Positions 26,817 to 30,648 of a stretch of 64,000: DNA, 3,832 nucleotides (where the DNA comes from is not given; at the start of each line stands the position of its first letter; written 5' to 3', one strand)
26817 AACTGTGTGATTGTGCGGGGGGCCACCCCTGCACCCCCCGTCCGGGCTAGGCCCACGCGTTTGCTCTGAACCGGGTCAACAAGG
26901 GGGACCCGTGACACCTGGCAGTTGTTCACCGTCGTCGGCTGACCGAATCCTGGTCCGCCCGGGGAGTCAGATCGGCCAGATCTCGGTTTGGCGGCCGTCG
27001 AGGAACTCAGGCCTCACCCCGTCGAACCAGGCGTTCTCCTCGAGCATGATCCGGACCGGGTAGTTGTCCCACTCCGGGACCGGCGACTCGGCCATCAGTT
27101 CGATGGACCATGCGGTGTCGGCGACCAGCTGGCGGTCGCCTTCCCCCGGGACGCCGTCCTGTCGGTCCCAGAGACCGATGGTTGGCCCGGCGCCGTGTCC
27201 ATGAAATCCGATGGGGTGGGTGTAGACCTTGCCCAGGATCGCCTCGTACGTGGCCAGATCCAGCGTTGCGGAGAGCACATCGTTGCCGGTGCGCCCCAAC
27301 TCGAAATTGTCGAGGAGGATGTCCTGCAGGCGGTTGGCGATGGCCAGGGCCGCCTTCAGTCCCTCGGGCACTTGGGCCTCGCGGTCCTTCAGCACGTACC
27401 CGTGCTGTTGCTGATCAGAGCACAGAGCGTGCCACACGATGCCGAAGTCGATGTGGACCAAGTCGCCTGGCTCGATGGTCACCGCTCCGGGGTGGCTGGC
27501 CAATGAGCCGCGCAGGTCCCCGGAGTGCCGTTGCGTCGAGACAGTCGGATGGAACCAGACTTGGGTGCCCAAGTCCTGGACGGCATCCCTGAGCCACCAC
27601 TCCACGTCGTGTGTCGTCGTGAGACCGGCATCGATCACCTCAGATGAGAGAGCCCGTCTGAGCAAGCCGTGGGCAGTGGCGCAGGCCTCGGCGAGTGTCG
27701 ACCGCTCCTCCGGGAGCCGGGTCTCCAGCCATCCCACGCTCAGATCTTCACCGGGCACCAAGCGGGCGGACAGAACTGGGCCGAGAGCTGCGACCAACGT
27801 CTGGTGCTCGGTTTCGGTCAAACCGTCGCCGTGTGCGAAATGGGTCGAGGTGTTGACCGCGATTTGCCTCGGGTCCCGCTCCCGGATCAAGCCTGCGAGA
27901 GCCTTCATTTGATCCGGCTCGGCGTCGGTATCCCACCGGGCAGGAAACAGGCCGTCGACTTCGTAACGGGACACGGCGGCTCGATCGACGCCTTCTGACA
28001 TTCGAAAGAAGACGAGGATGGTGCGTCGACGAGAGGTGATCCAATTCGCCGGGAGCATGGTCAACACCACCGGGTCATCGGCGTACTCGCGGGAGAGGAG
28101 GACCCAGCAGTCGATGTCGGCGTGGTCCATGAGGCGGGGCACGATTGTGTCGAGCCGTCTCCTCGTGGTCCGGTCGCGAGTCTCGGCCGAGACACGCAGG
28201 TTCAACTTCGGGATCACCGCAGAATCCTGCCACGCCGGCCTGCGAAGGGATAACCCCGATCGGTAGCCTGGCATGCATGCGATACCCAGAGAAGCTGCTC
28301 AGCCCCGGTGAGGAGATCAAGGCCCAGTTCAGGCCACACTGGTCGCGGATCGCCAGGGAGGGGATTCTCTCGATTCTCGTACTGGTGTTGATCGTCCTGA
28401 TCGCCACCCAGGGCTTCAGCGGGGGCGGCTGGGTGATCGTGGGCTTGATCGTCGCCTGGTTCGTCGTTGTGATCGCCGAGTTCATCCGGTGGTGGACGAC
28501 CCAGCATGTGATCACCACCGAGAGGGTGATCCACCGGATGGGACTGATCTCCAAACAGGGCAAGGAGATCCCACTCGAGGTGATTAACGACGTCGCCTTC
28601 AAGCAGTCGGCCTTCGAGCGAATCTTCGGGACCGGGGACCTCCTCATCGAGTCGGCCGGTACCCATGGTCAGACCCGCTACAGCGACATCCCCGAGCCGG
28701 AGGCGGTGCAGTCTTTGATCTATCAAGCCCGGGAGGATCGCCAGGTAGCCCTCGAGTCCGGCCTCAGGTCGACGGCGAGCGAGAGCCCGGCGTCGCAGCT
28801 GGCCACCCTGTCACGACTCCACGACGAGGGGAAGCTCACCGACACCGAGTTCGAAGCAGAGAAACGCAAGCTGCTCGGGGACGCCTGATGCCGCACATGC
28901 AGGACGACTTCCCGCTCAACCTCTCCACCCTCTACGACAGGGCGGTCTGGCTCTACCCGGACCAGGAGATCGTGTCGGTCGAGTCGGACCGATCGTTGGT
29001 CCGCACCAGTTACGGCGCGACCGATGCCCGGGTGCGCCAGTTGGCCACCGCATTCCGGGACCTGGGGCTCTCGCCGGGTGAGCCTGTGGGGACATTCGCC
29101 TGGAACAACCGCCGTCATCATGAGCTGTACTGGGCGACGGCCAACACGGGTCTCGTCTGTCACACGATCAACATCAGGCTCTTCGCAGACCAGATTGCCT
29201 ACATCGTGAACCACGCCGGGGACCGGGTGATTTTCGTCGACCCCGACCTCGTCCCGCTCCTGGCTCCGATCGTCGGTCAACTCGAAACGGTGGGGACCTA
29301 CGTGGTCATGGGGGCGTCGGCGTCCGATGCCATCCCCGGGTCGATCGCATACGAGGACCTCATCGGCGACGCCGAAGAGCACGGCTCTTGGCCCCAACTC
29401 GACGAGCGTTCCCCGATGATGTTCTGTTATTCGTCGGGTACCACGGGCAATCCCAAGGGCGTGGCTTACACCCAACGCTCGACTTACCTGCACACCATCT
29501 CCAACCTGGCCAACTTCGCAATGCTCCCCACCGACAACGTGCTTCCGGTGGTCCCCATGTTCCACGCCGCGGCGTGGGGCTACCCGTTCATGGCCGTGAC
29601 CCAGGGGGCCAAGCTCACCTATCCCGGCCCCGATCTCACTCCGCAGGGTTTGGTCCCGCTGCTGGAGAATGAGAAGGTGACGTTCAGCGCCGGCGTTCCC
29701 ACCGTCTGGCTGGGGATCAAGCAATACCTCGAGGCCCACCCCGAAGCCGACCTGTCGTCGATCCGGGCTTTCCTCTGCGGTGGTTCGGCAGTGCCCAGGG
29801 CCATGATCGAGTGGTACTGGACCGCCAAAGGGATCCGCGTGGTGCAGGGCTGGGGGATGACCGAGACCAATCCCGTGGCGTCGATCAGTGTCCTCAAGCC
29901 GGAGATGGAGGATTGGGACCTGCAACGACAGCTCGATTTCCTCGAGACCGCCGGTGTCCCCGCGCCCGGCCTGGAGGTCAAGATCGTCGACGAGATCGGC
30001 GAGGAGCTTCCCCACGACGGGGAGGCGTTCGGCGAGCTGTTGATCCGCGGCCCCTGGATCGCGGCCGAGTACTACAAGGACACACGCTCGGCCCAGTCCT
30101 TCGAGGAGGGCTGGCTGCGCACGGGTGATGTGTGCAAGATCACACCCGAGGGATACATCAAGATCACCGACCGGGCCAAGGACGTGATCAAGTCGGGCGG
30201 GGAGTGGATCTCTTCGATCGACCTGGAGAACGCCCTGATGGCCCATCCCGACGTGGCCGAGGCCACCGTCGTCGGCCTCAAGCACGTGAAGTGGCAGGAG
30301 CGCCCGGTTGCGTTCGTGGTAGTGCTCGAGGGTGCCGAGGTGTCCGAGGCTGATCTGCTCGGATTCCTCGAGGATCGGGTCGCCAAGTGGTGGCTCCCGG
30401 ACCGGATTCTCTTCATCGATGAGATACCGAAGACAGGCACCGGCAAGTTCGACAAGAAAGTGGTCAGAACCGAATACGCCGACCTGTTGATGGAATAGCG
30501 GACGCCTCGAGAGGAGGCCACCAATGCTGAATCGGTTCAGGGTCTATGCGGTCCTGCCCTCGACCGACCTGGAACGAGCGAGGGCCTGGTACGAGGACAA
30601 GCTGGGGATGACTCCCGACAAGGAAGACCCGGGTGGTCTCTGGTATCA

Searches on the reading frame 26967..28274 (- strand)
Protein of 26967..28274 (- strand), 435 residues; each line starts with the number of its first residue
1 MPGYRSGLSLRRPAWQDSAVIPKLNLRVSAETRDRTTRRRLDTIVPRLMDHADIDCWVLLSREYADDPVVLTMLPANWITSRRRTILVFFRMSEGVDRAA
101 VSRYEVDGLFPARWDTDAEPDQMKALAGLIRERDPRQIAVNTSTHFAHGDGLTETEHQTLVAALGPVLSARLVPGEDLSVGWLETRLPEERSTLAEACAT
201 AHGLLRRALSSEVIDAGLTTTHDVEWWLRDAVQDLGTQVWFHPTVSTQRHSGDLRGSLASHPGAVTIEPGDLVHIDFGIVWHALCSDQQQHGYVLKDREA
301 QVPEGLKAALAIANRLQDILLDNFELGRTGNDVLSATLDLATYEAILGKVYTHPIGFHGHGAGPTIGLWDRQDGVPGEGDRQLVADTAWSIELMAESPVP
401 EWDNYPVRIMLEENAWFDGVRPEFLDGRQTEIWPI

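Call 11: search_protein_families(library=pfam, proteins=[window:26967-28274:-])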
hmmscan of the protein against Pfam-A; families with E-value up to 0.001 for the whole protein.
window:26967-28274:- (435 aa): 1 family
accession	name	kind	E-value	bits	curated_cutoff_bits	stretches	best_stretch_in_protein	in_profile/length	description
PF00557.29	Peptidase_M24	-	1.4e-12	48.3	23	1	194-402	3-195/208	Metallopeptidase family M24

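Call 14: find_encoding_contigs(protein=window:26967-28274:-, flank=3000, max_places=6)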
Protein window:26967-28274:- (435 aa): no gene with exactly this product is on record in the collection.
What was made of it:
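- Tried and rejected: It is not on record (call 14).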

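Call 16: find_related_loci(query=window:26967-28274:-, collection=genome_contigs, flank=6000)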
Query window:26967-28274:- (435 aa) in genome_contigs; peptide patterns used: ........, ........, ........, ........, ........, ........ (x = any residue, [..] = any of these).
123 stretches matched a pattern; 17 encode a relative of the query (tblastn E <= 1e-3); 17 distinct loci.
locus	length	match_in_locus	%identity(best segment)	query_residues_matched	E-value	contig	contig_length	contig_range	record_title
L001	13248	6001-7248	63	20-435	3e-169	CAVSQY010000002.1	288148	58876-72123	MAG: uncultured Actinomycetes bacterium isolate MFD05684.bin.1.382 genome assembly, contig: contig_109073, whole genome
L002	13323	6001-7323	59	5-435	6e-161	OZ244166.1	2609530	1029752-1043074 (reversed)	MAG: Acidimicrobiia bacterium isolate d3657b15-20e7-4375-8b11-4b40448e64b8 genome assembly, chromosome: 1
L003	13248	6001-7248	57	15-433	7e-147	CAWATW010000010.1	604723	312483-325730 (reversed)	MAG: uncultured bacterium isolate MFD09779.bin.1.206 genome assembly, contig: contig_8809, whole genome shotgun sequence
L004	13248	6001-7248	56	18-433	2e-138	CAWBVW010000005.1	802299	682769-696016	MAG: uncultured bacterium isolate MFD09779.bin.1.214 genome assembly, contig: contig_26524, whole genome shotgun sequenc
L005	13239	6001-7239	50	24-432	8e-134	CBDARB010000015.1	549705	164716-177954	MAG: Kordiimonas sp. isolate c3f68a1a-7562-4497-814e-b8543edda7cb genome assembly, contig: contig_15, whole genome shotg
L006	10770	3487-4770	48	9-432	9e-130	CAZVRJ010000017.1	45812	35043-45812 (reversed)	MAG TPA_asm: uncultured Chitinophagales bacterium isolate SRP319275_co1_21 genome assembly, contig: NODE_564_length_4581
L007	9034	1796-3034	48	24-432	3e-129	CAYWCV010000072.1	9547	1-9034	MAG TPA_asm: uncultured Chitinophagales bacterium isolate SRP319275_co5_124 genome assembly, contig: NODE_3380_length_95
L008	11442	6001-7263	51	11-432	6e-129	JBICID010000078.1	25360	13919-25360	MAG: Phycisphaerales bacterium JB040 k141_224981, whole genome shotgun sequence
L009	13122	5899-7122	45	25-432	8e-123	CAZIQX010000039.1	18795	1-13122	MAG TPA_asm: uncultured Chitinophagales bacterium isolate binchicken_co208_60 genome assembly, contig: NODE_4403_length_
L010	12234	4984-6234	46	21-432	3e-122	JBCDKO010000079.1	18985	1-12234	MAG: Bacteroidota bacterium isolate P01_H01_bin.61 k141_1334732_length_18985_cov_51.4427, whole genome shotgun sequence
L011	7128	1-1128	49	61-432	8e-120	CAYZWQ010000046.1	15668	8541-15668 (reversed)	MAG TPA_asm: uncultured Chitinophagales bacterium isolate SRP319275_co3_216 genome assembly, contig: NODE_4056_length_15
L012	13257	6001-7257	49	24-432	2e-119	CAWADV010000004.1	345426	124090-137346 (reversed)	MAG: uncultured Actinomycetota bacterium isolate MFD03066.bin.2.51 genome assembly, contig: contig_58968, whole genome s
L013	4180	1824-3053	45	30-435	1e-119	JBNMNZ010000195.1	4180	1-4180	MAG: Polaribacter sp. isolate 3300047667_100 Ga0491197_0043062, whole genome shotgun sequence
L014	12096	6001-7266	46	12-432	9e-119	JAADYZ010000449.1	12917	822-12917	MAG: Chloroflexi bacterium isolate TC_71 k99_2874320, whole genome shotgun sequence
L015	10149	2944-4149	42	25-432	1e-105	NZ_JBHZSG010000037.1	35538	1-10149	Thalassotalea litorea strain HQB-110 NODE_37_length_35538_cov_143.692141, whole genome shotgun sequence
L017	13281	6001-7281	59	8-435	6e-164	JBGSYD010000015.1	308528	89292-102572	MAG: Acidimicrobiia bacterium isolate JTS-RE82 k141_7352538, whole genome shotgun sequence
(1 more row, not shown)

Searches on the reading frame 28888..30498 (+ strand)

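Call 11: search_protein_families(library=pfam, proteins=[window:28888-30498:+])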
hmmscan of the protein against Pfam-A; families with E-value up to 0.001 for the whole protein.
window:28888-30498:+ (536 aa): 2 families
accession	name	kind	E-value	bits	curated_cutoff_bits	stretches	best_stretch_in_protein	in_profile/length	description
PF00501.34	AMP-binding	-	3.2e-73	247.2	29.9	1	24-396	9-384/384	AMP-binding enzyme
PF13193.12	AMP-binding_C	-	5.8e-20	72.4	24.5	1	446-520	2-76/76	AMP-binding enzyme C-terminal domain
